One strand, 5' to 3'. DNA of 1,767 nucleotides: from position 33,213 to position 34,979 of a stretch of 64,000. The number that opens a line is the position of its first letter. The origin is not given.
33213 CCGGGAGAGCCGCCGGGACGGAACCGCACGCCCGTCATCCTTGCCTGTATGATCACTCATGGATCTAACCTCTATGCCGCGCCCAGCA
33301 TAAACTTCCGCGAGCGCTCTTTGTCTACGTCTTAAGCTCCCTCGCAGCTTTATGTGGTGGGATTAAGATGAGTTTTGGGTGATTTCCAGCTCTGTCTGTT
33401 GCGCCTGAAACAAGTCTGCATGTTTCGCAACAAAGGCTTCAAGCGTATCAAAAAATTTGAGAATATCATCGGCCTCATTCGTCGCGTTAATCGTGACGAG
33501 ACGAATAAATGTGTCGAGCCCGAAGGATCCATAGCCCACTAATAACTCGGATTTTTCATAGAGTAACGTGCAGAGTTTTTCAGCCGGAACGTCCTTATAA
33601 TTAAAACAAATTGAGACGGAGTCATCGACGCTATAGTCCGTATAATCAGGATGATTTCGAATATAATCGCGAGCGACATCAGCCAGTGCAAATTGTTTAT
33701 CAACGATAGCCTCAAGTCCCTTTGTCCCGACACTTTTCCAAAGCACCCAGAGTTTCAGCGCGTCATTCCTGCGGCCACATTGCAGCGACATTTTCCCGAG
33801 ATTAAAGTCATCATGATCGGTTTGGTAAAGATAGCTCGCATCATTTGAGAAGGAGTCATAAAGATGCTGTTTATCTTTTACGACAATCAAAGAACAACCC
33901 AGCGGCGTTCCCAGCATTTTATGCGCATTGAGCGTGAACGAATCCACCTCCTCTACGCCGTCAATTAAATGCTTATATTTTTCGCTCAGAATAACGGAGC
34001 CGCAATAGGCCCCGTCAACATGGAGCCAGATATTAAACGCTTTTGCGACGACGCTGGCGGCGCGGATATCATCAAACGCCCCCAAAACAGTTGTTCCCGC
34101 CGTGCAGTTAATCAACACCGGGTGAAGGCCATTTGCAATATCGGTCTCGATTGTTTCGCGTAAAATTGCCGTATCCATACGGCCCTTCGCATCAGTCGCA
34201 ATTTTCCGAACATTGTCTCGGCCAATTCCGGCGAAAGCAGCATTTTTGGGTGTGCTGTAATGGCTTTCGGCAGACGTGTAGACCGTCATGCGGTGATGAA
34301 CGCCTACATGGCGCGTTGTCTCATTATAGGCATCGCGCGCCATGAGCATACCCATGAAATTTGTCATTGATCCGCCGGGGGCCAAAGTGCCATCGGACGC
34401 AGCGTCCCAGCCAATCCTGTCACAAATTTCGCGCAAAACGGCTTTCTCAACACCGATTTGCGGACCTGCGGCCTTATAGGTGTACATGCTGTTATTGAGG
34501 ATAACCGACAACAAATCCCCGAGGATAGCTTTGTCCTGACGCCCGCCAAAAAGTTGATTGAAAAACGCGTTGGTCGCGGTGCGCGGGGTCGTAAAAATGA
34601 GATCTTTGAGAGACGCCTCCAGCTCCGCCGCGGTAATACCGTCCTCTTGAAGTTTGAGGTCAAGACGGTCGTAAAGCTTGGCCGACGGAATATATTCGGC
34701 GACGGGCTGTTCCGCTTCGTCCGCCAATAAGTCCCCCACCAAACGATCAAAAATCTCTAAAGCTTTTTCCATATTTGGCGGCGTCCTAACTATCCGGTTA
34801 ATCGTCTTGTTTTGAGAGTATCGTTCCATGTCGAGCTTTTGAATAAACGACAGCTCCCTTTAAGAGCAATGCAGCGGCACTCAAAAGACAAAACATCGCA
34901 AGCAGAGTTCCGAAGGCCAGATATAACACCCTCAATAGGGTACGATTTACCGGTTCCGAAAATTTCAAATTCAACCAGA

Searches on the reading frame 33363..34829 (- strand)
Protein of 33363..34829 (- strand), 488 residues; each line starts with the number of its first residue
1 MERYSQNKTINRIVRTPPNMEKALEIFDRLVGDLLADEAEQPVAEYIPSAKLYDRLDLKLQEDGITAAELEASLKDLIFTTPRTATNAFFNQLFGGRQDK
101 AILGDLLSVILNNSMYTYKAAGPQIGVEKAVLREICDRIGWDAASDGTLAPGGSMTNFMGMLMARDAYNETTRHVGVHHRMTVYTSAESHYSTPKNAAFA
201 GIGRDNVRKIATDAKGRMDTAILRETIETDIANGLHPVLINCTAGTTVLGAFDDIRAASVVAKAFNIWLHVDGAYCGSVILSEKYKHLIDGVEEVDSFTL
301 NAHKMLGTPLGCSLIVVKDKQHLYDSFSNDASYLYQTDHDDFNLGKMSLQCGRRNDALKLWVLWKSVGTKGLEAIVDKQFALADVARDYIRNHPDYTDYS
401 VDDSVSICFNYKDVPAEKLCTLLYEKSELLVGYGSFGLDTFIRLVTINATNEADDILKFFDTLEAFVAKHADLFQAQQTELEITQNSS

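Call 8: search_protein_families(library=pfam, proteins=[window:33363-34829:-])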
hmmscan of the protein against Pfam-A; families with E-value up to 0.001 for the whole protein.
window:33363-34829:- (488 aa): 3 families
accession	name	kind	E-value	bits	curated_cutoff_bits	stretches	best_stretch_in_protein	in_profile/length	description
PF00282.25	Pyridoxal_deC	-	1.5e-69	235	27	1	55-412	7-375/375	Pyridoxal-dependent decarboxylase conserved domain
PF01212.27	Beta_elim_lyase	-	3.2e-07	30.4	27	1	181-327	72-215/288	Beta-eliminating lyase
PF00266.25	Aminotran_5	-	8.9e-06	25.3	21.5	1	203-432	112-336/371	Aminotransferase class-V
